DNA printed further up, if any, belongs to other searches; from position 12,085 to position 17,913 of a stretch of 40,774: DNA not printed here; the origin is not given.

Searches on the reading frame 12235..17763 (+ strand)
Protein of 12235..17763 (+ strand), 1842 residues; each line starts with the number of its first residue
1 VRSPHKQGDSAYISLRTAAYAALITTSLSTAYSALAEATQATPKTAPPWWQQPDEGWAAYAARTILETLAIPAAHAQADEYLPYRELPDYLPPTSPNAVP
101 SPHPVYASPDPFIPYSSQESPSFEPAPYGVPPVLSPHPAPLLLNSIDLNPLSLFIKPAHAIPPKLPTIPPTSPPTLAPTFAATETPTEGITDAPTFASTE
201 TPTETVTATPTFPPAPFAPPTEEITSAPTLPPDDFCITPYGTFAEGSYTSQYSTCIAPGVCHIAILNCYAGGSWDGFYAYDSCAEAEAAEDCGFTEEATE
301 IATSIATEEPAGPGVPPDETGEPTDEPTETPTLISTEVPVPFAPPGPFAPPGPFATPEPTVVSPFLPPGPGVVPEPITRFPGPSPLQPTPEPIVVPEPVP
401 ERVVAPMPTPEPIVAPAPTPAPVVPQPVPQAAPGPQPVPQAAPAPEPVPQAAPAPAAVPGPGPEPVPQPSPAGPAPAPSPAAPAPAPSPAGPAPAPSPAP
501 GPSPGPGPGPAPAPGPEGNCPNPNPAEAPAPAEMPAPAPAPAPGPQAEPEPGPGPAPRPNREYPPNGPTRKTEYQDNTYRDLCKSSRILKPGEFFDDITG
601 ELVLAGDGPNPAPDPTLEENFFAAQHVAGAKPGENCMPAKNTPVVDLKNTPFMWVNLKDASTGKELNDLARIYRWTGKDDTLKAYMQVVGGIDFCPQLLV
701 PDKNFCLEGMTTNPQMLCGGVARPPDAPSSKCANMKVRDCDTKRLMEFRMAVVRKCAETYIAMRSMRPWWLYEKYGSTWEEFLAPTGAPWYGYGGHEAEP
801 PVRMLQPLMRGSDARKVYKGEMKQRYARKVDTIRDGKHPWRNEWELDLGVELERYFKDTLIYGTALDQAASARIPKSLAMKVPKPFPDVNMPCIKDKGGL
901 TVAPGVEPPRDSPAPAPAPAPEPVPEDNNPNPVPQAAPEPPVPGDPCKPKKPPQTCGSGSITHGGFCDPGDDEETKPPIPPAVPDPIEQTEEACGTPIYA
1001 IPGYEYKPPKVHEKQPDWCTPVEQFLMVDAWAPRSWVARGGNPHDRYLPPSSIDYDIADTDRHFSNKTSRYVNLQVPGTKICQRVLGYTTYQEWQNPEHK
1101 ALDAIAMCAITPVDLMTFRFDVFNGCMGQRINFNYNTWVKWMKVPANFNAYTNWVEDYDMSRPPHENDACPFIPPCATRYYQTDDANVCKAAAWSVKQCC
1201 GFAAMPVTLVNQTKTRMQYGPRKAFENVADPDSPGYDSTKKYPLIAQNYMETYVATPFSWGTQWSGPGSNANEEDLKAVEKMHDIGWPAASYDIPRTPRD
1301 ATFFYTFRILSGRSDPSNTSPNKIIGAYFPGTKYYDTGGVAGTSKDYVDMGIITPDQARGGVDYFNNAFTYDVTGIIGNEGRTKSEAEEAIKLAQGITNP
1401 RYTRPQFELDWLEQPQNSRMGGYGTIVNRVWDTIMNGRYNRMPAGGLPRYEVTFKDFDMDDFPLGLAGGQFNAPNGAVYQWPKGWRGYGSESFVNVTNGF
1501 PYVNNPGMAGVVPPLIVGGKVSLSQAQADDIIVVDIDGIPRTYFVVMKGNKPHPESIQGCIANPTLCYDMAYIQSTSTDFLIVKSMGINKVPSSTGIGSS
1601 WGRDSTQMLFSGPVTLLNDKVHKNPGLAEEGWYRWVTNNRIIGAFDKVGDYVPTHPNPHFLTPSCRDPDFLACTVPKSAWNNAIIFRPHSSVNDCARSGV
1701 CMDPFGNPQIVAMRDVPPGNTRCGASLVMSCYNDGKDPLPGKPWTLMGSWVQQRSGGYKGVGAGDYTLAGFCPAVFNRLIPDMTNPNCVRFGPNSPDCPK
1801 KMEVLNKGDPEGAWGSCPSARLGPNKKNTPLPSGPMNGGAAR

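Call 4: search_protein_families(library=pfam, proteins=[window:12235-17763:+], max_evalue=1)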
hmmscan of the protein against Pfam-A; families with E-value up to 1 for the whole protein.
window:12235-17763:+ (1842 aa): 0 families

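Call 5: search_protein_families(library=ncbifam, proteins=[window:12235-17763:+], max_evalue=1)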
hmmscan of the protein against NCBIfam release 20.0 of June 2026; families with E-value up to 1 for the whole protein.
window:12235-17763:+ (1842 aa): 0 families
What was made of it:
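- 12235..17763 (+): Giant Pro/Cys-rich protein (1842 aa) with a signal-like N-terminus. A divergent neighbour, not part of the conserved module. No Pfam or NCBIfam hit (calls 4, 5).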

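Call 63: search_protein_families(library=padloc, proteins=[window:12235-17763:+], max_evalue=0.1)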
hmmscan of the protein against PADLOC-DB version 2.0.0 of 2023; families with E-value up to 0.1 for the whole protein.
window:12235-17763:+ (1842 aa): 0 families

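Call 83: search_solved_structures(query=window:12235-17763:+, max_evalue=1)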
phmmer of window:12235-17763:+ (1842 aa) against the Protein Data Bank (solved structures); distinct sequences matched with E-value up to 1: 4.
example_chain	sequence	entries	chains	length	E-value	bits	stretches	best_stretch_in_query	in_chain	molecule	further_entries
6ncl_a0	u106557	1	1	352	1.7e-05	25.4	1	485-580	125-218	P14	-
7zm7_o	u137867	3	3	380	0.082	13.2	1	411-576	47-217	Oxidoreductase-like domain-containing protein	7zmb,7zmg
4zrl_A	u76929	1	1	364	0.27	11.4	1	1360-1422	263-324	Poly(A) RNA polymerase gld-2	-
23px_A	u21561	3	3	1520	0.36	11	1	422-468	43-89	Putative lipoprotein AcfD homolog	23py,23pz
